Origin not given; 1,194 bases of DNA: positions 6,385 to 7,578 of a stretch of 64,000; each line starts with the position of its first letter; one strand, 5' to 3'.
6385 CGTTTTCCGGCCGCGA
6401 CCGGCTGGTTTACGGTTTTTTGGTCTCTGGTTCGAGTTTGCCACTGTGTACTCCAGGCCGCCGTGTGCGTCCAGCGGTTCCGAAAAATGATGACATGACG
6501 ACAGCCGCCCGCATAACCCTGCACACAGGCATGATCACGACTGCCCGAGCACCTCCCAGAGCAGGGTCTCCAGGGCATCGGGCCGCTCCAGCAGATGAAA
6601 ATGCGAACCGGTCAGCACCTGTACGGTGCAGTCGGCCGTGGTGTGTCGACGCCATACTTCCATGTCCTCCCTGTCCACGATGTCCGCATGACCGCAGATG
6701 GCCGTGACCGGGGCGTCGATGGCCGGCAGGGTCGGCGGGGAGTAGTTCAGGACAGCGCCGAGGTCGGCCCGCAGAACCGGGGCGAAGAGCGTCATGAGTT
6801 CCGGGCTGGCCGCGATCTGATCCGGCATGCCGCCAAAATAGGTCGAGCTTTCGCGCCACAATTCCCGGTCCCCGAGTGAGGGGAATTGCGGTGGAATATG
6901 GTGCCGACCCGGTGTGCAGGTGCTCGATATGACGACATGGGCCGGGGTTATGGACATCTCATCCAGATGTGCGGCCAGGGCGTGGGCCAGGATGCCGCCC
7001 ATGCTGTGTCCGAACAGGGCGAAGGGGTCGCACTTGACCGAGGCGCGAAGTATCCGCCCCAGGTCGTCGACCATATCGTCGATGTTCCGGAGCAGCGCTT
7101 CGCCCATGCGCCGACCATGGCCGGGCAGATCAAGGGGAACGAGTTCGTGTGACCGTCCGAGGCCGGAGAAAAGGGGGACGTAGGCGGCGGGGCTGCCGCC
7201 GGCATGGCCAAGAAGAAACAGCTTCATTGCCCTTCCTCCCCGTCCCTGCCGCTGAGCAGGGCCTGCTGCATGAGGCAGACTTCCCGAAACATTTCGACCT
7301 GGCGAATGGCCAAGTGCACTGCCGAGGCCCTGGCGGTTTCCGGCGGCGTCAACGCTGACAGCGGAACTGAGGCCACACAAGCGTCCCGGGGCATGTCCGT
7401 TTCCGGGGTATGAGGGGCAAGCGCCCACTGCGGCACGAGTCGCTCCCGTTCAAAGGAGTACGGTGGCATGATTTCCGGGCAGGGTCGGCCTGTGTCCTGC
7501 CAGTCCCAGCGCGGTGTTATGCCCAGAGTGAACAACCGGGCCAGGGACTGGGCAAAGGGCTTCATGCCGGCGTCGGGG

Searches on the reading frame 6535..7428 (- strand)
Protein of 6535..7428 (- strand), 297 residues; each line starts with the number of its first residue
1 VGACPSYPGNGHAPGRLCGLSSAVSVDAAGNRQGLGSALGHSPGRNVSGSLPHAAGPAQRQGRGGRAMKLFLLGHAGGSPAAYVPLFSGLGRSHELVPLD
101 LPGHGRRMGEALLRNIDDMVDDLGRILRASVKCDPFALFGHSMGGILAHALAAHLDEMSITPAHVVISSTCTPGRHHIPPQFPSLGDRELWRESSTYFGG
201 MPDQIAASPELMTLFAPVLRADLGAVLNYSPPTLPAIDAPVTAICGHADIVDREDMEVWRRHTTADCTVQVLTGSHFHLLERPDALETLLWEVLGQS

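Call 5: search_protein_families(library=pfam, proteins=[window:6535-7428:-], max_evalue=0.01)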
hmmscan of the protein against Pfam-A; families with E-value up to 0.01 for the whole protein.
window:6535-7428:- (297 aa): 5 families
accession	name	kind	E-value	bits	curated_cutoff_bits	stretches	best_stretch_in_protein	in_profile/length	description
PF00975.26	Thioesterase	-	1.1e-34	121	26.4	1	69-285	2-217/226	Thioesterase domain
PF12697.13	Abhydrolase_6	-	1.3e-14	55.8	26.3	1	75-286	5-214/217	Alpha/beta hydrolase family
PF12146.15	Hydrolase_4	-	1.2e-09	38.3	27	1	96-176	34-116/239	Serine aminopeptidase, S33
PF00561.26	Abhydrolase_1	-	1.5e-07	31.8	25.8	1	78-155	11-90/245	alpha/beta hydrolase fold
PF07859.19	Abhydrolase_3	-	0.0083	16.3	25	0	126-172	59-110/210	alpha/beta hydrolase fold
